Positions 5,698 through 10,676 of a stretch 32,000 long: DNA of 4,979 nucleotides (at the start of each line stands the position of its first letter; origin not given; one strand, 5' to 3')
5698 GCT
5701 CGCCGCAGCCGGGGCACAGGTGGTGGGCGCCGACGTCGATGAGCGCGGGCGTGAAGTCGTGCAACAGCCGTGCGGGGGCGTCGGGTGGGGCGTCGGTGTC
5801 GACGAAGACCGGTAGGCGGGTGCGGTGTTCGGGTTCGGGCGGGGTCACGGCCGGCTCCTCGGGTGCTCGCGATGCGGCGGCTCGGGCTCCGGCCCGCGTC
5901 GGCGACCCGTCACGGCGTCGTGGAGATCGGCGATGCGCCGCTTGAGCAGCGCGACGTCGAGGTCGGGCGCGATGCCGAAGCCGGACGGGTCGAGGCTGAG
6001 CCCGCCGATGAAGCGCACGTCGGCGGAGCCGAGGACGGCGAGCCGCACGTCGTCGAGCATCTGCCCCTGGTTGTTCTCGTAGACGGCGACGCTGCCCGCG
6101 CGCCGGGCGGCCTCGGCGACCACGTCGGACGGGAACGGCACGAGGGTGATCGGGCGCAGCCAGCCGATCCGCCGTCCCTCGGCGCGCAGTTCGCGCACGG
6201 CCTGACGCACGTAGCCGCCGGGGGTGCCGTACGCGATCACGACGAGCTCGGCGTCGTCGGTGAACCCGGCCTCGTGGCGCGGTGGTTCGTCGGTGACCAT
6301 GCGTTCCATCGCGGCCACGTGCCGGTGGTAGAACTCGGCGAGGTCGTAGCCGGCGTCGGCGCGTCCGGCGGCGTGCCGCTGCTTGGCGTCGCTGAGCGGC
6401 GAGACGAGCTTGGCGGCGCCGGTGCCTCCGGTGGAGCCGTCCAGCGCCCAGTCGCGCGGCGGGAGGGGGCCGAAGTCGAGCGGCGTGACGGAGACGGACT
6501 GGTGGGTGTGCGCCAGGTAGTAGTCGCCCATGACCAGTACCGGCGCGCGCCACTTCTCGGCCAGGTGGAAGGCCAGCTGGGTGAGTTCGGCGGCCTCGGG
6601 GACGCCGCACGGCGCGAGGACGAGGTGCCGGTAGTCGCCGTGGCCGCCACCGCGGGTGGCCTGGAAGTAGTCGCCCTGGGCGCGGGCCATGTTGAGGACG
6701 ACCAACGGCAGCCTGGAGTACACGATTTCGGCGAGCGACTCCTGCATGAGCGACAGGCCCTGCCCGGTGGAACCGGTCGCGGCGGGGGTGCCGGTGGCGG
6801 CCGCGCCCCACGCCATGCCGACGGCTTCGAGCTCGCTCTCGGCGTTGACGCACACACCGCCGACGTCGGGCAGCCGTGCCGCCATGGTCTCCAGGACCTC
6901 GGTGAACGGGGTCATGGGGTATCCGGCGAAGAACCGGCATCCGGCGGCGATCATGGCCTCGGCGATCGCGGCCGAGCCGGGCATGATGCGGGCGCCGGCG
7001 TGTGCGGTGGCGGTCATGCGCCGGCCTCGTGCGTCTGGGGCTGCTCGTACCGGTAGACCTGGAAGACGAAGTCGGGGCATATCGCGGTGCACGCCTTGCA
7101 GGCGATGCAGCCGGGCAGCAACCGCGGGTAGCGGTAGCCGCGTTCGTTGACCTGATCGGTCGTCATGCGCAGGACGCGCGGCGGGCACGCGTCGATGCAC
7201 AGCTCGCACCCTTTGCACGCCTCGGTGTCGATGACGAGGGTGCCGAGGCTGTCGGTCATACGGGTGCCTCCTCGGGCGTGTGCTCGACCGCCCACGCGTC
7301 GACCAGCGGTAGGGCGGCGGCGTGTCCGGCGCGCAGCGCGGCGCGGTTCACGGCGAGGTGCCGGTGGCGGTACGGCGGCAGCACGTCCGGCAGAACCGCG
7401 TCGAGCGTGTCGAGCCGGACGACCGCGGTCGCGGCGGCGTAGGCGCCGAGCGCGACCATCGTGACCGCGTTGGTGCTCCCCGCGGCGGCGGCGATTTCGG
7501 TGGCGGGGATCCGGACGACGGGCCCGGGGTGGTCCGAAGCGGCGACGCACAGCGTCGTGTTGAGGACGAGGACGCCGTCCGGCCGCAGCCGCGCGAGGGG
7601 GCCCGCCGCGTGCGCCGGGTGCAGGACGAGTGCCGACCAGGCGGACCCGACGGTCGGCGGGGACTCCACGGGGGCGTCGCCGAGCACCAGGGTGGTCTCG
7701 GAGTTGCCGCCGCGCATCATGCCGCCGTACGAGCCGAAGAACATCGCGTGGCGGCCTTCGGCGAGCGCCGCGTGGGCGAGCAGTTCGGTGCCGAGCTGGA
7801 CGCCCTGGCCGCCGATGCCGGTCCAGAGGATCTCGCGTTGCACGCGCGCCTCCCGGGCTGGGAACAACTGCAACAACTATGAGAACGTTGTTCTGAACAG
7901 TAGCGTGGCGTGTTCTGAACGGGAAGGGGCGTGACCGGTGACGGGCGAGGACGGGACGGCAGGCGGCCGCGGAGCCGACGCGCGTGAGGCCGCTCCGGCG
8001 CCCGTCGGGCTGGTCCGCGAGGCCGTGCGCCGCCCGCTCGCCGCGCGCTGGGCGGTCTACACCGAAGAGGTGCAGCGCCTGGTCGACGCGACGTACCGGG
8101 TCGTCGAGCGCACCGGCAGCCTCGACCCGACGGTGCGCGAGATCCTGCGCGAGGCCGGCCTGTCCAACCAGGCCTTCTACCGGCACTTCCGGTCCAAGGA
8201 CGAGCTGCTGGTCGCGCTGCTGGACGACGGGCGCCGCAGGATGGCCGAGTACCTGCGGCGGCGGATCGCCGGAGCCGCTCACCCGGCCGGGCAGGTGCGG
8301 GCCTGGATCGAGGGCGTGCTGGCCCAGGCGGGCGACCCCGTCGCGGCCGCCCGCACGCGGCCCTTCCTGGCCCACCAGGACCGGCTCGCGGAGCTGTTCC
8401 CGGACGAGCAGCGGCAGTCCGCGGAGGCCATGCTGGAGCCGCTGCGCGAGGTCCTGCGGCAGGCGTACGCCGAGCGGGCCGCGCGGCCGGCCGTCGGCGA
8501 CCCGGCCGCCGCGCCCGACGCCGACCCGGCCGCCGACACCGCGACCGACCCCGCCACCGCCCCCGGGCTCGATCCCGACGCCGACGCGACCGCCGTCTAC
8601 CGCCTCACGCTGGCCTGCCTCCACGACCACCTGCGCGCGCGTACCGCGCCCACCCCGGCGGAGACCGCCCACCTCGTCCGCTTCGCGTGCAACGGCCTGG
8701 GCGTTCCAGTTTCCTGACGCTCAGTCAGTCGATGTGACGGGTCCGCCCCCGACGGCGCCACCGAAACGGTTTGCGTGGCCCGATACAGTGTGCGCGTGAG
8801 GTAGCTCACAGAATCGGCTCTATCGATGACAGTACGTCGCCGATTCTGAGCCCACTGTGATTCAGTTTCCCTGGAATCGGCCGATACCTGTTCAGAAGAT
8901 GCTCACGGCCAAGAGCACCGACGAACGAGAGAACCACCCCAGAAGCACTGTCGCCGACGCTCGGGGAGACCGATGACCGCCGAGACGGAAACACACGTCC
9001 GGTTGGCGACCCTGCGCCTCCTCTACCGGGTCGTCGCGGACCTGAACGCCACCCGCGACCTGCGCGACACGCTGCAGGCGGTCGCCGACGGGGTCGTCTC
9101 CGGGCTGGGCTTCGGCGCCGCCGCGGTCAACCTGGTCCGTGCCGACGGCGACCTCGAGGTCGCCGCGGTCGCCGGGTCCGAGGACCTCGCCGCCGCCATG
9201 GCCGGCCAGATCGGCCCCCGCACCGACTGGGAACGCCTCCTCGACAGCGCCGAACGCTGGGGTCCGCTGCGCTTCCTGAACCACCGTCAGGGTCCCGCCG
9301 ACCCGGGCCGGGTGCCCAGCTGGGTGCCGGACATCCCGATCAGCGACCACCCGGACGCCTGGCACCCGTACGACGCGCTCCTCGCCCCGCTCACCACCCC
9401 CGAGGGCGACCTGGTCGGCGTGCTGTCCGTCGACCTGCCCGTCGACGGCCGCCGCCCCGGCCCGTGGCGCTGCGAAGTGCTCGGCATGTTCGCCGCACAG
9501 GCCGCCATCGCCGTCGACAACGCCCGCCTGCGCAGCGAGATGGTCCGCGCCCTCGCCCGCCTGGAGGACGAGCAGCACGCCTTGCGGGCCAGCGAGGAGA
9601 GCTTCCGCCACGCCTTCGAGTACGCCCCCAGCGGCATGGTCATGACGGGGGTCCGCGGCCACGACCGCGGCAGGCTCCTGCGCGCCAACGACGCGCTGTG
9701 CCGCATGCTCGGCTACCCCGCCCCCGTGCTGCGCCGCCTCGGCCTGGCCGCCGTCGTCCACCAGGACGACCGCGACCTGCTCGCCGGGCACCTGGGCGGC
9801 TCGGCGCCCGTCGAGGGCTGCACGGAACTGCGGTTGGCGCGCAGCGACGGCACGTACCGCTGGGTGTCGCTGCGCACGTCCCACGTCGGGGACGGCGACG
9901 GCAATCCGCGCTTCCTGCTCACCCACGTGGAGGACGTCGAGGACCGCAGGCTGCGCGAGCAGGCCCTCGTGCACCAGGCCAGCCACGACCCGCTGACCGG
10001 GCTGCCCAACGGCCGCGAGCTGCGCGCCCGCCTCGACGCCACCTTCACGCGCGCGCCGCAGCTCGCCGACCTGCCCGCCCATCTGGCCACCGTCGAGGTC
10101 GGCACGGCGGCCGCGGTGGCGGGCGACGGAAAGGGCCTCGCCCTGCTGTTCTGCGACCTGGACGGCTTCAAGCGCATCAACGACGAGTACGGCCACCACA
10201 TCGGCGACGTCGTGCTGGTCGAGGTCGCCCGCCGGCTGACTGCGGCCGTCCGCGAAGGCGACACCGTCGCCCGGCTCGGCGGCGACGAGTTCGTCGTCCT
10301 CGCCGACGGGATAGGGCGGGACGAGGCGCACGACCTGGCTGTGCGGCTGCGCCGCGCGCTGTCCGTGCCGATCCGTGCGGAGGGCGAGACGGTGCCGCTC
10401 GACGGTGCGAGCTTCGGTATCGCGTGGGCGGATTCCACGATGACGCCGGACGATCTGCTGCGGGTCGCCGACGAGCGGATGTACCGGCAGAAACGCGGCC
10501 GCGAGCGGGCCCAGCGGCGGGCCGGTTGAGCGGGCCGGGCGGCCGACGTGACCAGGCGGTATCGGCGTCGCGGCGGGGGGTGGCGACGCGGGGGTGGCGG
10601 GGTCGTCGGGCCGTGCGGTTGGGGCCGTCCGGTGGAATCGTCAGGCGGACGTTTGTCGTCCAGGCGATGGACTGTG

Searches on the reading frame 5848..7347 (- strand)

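Call 53: search_protein_families(library=pfam, proteins=[window:5848-7347:-], max_evalue=0.00001)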
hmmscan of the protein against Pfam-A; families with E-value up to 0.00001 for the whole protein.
window:5848-7347:- (500 aa): 2 families
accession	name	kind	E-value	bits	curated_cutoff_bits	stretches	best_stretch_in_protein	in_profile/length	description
PF01855.24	POR_N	-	5.2e-36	125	27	1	130-291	1-171/231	Pyruvate flavodoxin/ferredoxin oxidoreductase, thiamine diP-bdg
PF17147.9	PFOR_II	-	1.7e-18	67.3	27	1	366-450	1-92/102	Pyruvate:ferredoxin oxidoreductase core domain II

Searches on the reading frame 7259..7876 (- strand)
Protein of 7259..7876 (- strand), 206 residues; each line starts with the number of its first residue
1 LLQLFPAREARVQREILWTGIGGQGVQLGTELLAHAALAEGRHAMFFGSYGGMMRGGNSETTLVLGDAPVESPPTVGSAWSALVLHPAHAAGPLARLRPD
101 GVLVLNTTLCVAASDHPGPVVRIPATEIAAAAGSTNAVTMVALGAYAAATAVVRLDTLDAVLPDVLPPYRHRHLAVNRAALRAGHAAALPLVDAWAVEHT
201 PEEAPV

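Call 53: search_protein_families(library=pfam, proteins=[window:7259-7876:-], max_evalue=0.00001)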
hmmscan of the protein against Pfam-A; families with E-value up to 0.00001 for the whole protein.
window:7259-7876:- (206 aa): 1 family
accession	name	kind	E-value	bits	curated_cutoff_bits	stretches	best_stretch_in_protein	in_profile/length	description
PF01558.24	POR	-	5.6e-26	92.2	27.4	1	22-185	1-172/173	Pyruvate ferredoxin/flavodoxin oxidoreductase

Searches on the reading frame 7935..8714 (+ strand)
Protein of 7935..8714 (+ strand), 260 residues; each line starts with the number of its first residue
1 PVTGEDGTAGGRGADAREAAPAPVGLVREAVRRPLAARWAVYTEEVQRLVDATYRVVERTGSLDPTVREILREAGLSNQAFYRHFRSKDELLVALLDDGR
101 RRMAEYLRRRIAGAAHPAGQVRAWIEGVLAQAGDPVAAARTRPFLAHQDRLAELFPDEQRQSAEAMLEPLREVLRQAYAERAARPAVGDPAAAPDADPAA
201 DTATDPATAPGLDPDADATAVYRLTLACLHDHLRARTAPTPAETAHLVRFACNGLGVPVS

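Call 53: search_protein_families(library=pfam, proteins=[window:7935-8714:+], max_evalue=0.00001)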
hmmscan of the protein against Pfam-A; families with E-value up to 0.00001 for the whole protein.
window:7935-8714:+ (260 aa): 1 family
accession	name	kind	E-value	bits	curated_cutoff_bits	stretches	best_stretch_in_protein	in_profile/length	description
PF00440.29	TetR_N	-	1.6e-10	41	24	1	49-95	1-47/47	Bacterial regulatory proteins, tetR family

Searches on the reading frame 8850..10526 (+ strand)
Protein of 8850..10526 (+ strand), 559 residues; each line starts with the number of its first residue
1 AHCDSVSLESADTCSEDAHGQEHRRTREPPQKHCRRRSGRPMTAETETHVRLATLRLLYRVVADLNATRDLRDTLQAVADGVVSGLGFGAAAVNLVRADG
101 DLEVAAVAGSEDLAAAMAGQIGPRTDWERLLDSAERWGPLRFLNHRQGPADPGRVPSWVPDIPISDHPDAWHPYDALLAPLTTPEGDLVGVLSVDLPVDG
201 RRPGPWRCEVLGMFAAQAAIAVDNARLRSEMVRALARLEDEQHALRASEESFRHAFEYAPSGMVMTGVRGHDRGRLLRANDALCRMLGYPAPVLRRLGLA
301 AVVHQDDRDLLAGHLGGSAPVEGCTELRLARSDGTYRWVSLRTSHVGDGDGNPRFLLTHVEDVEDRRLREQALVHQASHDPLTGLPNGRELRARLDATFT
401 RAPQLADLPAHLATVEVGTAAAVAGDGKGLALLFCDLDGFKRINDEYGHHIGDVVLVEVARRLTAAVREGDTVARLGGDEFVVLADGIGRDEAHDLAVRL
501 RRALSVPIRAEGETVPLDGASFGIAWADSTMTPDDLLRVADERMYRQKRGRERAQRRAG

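Call 53: search_protein_families(library=pfam, proteins=[window:8850-10526:+], max_evalue=0.00001)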
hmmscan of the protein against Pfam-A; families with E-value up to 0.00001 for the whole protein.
window:8850-10526:+ (559 aa): 6 families
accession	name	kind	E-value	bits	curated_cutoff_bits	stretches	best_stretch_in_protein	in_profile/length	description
PF00990.26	GGDEF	-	5.9e-35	120.8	23.8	1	425-551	28-158/161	Diguanylate cyclase, GGDEF domain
PF01590.32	GAF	-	3.1e-09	37.9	22.4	1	70-222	1-133/133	GAF domain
PF08447.18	PAS_3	-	9.4e-08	32.7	25.6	1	278-356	3-85/89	PAS fold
PF00989.32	PAS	-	2e-07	31.5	22.6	1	254-358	5-109/113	PAS fold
PF13185.12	GAF_2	-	2.6e-07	31.4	28.6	0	68-223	1-136/136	GAF domain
PF13188.13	PAS_8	-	3e-07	30.5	21.8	1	251-297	2-42/65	PAS domain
